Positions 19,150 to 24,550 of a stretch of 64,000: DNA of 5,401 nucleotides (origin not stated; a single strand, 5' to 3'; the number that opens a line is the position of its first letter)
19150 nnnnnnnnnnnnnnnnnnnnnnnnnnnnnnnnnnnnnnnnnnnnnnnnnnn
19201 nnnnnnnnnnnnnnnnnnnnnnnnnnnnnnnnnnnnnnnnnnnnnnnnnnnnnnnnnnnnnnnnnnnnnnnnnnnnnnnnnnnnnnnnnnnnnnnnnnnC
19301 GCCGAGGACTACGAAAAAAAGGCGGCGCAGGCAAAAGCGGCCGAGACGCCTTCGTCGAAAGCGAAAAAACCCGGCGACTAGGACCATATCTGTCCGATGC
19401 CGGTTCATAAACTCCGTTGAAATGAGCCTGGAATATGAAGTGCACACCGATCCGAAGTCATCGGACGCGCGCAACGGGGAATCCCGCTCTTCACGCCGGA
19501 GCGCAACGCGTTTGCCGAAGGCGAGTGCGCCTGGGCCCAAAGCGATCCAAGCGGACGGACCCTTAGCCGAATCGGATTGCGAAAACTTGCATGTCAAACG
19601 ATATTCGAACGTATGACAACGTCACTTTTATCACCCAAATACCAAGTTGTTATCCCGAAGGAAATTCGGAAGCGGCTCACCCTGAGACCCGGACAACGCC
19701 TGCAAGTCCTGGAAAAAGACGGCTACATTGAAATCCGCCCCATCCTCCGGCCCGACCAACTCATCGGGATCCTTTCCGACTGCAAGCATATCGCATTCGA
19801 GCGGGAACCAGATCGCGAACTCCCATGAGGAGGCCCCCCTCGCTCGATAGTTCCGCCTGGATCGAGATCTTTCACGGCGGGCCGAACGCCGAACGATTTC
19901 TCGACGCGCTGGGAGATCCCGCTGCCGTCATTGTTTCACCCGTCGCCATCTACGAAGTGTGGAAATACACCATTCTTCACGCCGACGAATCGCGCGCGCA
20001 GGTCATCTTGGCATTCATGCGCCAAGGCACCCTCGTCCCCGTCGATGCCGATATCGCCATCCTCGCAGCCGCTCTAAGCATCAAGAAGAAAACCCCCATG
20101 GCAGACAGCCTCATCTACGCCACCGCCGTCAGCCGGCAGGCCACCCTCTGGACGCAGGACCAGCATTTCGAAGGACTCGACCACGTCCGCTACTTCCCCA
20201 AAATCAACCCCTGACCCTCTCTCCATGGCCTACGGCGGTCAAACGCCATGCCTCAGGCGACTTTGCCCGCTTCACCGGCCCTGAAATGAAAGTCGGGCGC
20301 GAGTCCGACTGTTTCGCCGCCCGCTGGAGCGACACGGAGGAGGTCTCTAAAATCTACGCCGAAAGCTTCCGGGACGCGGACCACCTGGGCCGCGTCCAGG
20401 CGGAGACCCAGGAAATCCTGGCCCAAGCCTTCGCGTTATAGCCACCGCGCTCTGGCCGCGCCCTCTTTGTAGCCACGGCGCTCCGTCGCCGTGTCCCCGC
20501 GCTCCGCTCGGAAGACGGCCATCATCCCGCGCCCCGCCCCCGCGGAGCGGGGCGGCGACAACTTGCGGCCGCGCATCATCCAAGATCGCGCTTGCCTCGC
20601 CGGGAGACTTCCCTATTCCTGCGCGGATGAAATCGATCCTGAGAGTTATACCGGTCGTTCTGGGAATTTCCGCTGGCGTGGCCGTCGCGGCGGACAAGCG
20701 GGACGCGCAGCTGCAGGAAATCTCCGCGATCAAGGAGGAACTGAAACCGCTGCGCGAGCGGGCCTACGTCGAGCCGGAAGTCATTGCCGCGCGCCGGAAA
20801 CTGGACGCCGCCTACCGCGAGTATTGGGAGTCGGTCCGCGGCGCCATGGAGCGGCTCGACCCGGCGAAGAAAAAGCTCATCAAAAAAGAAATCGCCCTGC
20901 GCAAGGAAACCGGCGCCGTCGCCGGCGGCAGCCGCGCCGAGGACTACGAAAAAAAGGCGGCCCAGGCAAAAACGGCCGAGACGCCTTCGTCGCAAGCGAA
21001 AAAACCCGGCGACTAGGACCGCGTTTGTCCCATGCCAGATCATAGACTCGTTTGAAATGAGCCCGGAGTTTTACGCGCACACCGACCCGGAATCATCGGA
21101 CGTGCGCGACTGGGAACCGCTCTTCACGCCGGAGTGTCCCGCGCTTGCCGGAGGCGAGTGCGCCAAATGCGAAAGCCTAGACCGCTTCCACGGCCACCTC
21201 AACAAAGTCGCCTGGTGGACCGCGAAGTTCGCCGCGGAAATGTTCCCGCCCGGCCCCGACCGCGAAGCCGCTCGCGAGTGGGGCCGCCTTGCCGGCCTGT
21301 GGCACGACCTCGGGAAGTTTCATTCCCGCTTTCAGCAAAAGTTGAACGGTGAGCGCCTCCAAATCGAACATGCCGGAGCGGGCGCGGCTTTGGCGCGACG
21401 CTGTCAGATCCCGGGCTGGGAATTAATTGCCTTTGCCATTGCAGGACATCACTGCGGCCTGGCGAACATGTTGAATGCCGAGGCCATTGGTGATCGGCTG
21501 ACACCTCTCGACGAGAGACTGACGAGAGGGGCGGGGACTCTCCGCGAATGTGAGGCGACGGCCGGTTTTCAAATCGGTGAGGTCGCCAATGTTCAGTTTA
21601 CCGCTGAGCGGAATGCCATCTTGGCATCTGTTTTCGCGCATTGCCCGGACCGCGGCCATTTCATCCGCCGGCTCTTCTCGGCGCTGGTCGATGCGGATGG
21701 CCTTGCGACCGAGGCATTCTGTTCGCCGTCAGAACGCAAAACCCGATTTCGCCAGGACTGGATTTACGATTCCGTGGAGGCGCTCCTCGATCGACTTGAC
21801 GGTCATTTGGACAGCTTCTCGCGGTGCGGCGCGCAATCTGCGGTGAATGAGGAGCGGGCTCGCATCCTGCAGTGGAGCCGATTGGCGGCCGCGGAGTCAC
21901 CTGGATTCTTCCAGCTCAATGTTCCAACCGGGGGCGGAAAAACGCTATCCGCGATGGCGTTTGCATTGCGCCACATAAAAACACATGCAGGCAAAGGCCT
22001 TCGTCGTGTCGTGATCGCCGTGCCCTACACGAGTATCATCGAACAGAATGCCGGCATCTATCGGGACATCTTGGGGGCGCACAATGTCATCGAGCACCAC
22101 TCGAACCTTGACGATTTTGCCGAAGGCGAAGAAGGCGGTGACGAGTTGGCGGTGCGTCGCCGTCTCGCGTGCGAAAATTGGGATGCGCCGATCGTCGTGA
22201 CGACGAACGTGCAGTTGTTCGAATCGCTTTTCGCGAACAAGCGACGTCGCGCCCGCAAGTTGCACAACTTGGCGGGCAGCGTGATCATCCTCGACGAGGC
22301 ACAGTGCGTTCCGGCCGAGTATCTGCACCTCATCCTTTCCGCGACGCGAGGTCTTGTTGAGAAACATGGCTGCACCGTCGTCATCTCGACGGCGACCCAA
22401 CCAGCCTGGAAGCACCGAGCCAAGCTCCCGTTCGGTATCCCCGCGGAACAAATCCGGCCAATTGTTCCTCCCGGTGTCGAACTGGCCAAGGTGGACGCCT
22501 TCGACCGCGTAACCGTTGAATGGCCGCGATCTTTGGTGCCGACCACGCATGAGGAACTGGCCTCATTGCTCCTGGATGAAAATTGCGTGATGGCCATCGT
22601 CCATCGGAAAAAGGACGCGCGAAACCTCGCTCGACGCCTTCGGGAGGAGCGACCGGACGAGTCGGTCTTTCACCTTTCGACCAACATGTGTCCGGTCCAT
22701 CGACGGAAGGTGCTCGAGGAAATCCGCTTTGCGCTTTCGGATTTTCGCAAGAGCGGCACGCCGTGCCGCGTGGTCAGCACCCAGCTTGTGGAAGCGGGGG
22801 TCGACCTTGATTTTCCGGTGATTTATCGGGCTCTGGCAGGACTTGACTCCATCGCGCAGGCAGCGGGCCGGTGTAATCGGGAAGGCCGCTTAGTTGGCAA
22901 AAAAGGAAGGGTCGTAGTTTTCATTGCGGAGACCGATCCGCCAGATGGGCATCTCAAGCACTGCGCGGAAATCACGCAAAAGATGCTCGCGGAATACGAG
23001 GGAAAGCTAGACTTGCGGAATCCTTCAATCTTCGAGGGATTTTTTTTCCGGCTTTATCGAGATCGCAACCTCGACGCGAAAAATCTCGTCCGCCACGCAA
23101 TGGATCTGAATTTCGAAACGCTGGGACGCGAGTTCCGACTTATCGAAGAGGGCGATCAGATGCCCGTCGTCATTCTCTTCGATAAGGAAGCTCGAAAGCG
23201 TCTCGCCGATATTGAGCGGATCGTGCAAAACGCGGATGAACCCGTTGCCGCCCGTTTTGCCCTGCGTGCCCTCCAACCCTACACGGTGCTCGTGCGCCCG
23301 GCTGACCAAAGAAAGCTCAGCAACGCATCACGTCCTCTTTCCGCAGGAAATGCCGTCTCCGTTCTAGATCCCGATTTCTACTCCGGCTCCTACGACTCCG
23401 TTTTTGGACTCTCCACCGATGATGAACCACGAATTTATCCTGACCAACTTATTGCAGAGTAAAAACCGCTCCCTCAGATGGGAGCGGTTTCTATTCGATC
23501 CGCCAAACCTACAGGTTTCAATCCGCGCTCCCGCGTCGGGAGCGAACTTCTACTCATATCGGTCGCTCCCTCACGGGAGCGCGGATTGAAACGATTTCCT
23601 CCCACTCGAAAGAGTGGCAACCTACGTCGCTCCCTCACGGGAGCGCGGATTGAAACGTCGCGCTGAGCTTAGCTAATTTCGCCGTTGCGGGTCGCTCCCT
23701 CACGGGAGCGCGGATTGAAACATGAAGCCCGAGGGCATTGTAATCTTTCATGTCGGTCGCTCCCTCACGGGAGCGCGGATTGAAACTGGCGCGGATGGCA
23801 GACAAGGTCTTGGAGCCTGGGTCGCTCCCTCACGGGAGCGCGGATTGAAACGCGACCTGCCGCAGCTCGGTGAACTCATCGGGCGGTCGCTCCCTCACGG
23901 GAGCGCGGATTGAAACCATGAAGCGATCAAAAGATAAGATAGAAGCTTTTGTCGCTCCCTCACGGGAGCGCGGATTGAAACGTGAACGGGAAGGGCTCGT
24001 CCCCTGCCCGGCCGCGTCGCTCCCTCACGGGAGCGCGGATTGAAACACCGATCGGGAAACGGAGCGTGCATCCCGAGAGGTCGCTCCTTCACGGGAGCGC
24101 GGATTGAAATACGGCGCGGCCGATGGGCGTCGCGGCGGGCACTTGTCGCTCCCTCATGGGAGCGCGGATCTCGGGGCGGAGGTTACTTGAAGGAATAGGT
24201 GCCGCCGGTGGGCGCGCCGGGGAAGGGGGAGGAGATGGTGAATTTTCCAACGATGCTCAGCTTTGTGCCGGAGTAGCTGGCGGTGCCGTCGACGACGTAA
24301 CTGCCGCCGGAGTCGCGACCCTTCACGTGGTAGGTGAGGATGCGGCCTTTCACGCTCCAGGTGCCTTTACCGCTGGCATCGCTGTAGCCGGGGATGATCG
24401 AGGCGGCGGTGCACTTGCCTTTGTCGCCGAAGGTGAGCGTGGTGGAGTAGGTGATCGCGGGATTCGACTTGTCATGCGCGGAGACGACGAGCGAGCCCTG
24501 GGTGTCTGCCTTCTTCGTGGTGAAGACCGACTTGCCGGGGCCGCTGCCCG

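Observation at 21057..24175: Minimal CRISPR locus: intact cas3 abutting a I-C-type array with no Cascade or adaptation genes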

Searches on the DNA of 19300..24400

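Call 68: search_rna_families(source=window, start=19300, end=24400, threshold=evalue, max_evalue=0.1)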
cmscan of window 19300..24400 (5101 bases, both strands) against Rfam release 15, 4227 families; matches with E-value up to 0.1: 3.
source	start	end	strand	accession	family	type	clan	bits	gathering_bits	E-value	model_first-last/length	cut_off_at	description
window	21828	21900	+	RF01552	TB9Cs1H2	Gene; snRNA; snoRNA; HACA-box;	-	27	35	0.085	1-86/86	no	Trypanosomatid snoRNA TB9Cs1H2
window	23689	23721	+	RF01322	CRISPR-DR9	Gene; CRISPR;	-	23.3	45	0.08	1-37/37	no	CRISPR RNA direct repeat element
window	23819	23851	+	RF01322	CRISPR-DR9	Gene; CRISPR;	-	23.3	45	0.08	1-37/37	no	CRISPR RNA direct repeat element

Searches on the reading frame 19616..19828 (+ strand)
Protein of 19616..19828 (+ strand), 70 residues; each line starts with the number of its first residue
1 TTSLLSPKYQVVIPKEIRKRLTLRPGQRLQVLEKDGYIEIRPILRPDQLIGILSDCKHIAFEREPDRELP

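Call 9: search_protein_families(library=padloc, proteins=[window:19616-19828:+], max_evalue=0.01)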
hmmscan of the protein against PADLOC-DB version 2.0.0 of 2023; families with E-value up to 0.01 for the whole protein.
window:19616-19828:+ (70 aa): 0 families

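Call 10: search_protein_families(library=ncbifam, proteins=[window:19616-19828:+], max_evalue=0.01)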
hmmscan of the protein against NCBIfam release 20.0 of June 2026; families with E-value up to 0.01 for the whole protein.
window:19616-19828:+ (70 aa): 5 families
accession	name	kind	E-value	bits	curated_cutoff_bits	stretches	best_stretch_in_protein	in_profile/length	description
TIGR01439.1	lp_hng_hel_AbrB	domain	4e-13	48.8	28.3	1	6-43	5-43/44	transcriptional regulator, AbrB family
NF040962.1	near_HgcAB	equivalog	7.1e-07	29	70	1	8-55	13-62/70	HgcAB-associated protein HgcC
NF050106.1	TA_MazE_antitoxin_Deino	equivalog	0.0002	21.5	65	1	10-40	2-32/65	type II toxin-antitoxin system MazE family antitoxin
NF008463.0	PRK11347.1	equivalog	0.004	17.3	101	1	11-62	14-65/83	antitoxin ChpS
TIGR02851.1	spore_V_T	equivalog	0.0047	16.8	235.9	1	10-38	14-43/180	stage V sporulation protein T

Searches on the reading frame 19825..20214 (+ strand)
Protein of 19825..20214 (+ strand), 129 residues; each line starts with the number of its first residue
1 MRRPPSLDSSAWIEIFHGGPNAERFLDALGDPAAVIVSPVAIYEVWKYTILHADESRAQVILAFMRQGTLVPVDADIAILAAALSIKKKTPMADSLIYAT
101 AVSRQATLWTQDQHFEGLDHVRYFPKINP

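Call 9: search_protein_families(library=padloc, proteins=[window:19825-20214:+], max_evalue=0.01)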
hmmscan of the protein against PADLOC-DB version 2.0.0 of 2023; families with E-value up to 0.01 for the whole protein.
window:19825-20214:+ (129 aa): 0 families

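Call 10: search_protein_families(library=ncbifam, proteins=[window:19825-20214:+], max_evalue=0.01)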
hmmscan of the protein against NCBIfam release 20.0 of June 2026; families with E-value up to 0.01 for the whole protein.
window:19825-20214:+ (129 aa): 1 family
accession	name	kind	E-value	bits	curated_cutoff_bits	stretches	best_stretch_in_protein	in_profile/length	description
NF047959.1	TA_toxin_VapC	equivalog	5.4e-07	29.8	80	1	7-119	3-120/125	type II toxin-antitoxin system VapC family toxin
